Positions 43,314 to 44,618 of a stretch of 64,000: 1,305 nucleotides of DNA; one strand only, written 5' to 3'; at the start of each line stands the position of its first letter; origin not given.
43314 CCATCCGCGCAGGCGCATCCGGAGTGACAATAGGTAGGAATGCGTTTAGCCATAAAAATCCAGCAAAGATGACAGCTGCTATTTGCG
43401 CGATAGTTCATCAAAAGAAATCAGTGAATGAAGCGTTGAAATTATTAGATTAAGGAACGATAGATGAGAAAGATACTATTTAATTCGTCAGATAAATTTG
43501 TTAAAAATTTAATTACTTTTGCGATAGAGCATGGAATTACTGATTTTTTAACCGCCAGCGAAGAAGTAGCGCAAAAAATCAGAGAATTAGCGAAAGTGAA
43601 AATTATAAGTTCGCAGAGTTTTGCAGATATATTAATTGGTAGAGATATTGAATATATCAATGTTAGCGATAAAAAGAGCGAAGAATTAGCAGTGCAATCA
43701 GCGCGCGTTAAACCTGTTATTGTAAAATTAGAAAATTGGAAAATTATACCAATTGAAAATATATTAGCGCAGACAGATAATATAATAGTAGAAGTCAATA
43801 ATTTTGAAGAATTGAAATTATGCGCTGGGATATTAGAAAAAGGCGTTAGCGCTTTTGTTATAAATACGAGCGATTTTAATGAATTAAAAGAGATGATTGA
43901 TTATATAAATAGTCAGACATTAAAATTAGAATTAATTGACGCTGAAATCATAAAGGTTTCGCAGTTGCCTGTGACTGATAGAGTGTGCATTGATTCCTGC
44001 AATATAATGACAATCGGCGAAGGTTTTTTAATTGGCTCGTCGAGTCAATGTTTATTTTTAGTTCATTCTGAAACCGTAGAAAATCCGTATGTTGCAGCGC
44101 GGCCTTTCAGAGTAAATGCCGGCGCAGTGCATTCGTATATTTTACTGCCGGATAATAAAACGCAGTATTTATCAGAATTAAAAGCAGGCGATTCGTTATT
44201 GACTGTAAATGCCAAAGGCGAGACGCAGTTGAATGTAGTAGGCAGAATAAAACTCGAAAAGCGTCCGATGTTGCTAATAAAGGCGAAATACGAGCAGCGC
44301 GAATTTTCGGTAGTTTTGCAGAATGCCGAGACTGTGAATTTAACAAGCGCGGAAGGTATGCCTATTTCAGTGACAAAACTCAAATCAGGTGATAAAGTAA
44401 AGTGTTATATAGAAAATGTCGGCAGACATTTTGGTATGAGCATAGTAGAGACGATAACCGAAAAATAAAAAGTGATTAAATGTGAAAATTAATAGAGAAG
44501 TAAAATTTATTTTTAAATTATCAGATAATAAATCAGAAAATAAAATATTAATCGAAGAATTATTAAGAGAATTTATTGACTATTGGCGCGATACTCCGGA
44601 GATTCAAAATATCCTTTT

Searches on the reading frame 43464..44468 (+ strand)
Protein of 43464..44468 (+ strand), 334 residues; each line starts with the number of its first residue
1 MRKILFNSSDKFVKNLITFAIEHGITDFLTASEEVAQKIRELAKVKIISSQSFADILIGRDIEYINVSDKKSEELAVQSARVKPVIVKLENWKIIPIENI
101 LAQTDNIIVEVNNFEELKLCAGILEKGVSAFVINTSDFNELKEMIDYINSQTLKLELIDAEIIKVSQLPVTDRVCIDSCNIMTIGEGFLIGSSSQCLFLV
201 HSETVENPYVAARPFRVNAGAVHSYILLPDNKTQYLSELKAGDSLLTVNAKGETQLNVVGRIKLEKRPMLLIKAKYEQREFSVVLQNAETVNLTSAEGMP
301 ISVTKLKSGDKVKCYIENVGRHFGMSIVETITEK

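Call 12: find_encoding_contigs(protein=window:43464-44468:+, flank=10000, max_places=2)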
Protein window:43464-44468:+ (334 aa): 6 contigs read that carry it; 2 places shown.
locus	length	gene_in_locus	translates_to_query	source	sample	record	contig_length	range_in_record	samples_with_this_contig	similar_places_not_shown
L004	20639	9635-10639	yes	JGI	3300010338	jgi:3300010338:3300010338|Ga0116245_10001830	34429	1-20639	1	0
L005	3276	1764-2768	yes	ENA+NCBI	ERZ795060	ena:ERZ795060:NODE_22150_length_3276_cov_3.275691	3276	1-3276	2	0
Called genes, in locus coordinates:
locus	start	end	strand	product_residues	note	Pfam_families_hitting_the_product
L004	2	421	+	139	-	?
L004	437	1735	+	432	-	PF04413:Glycos_transf_N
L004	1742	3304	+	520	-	PF11932:DUF3450, PF01618:MotA_ExbB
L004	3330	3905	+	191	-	PF01618:MotA_ExbB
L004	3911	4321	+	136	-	PF02472:ExbD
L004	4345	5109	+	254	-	PF03544:TonB_C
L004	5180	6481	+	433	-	-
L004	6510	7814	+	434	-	PF00009:GTP_EFTU, PF01926:MMR_HSR1, PF02421:FeoB_N, PF04548:AIG1, PF00009:GTP_EFTU, PF01926:MMR_HSR1, PF02421:FeoB_N, PF14714:KH_dom-like, +7 more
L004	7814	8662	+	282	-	PF07501:G5, PF06725:3D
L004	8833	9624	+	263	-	PF01791:DeoC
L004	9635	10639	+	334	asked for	PF01959:DHQS, PF26558:DHQS_2nd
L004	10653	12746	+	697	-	PF13414:TPR_11, PF14559:TPR_19, PF13424:TPR_12, PF13414:TPR_11, PF13414:TPR_11, PF00515:TPR_1, PF13181:TPR_8, PF13424:TPR_12, +45 more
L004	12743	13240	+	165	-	PF01936:NYN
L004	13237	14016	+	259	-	PF01061:ABC2_membrane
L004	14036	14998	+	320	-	PF02899:Phage_int_SAM_1, PF00589:Phage_integrase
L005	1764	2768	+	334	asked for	PF01959:DHQS, PF26558:DHQS_2nd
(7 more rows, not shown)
